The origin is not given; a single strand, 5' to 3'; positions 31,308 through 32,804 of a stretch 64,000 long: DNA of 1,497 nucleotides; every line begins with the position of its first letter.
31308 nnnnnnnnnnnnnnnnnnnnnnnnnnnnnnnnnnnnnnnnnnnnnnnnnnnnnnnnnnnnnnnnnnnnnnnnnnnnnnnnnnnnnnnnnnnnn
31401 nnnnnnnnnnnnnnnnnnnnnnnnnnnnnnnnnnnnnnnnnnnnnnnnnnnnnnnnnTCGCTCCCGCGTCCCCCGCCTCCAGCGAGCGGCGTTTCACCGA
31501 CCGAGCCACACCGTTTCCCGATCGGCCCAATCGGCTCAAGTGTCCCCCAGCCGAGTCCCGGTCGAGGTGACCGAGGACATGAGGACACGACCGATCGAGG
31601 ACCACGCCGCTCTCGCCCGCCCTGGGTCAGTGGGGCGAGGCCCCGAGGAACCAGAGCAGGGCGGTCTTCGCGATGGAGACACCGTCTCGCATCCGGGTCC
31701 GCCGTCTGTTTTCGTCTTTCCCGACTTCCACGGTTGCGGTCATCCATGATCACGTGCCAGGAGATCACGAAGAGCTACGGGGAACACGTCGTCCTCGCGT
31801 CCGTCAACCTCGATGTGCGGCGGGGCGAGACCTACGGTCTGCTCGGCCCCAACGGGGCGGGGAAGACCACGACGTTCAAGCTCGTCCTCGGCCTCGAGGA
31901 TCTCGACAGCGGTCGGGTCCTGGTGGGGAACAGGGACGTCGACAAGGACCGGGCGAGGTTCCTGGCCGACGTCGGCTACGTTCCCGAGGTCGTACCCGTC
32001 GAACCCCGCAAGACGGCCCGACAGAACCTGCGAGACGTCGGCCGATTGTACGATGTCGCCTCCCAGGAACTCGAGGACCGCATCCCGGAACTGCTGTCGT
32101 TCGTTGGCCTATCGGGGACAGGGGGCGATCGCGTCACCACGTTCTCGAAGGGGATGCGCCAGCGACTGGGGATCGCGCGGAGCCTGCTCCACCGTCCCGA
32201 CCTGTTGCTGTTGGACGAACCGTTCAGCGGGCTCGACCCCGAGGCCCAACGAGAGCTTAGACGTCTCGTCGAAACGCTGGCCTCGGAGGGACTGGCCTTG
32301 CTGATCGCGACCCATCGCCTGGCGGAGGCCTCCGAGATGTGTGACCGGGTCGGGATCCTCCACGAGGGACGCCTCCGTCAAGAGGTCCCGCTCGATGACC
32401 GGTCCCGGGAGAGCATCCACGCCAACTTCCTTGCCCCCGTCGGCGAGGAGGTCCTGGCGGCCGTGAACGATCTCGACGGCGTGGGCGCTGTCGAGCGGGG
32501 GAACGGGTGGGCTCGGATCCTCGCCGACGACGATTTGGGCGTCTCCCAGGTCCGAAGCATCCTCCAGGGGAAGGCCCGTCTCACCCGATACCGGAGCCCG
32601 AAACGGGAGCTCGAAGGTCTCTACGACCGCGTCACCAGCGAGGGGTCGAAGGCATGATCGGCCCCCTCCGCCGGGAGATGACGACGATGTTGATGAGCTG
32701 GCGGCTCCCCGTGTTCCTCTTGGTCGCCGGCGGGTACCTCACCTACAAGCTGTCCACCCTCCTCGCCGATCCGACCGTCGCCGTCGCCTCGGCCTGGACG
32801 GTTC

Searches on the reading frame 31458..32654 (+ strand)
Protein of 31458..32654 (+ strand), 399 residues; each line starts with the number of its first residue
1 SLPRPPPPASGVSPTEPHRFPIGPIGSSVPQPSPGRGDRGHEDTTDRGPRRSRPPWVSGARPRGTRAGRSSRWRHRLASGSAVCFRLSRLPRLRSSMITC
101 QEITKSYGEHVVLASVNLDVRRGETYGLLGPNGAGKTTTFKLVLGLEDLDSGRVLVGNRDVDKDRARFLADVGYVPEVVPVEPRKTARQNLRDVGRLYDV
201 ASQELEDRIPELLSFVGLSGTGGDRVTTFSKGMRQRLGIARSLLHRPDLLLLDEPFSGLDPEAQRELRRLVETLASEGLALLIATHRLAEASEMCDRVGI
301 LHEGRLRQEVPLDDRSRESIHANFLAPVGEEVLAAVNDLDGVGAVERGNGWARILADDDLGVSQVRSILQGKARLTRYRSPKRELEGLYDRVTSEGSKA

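Call 86: search_protein_families(library=pfam, proteins=[window:31458-32654:+], max_evalue=0.001)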
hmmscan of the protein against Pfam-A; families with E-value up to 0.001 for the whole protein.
window:31458-32654:+ (399 aa): 2 families
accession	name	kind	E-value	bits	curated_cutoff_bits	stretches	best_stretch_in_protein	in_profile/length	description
PF00005.33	ABC_tran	-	7.7e-32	111.2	25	1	114-256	2-136/137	ABC transporter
PF13304.12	AAA_21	-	1.5e-15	58.5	27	1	204-286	216-298/304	AAA domain, putative AbiEii toxin, Type IV TA system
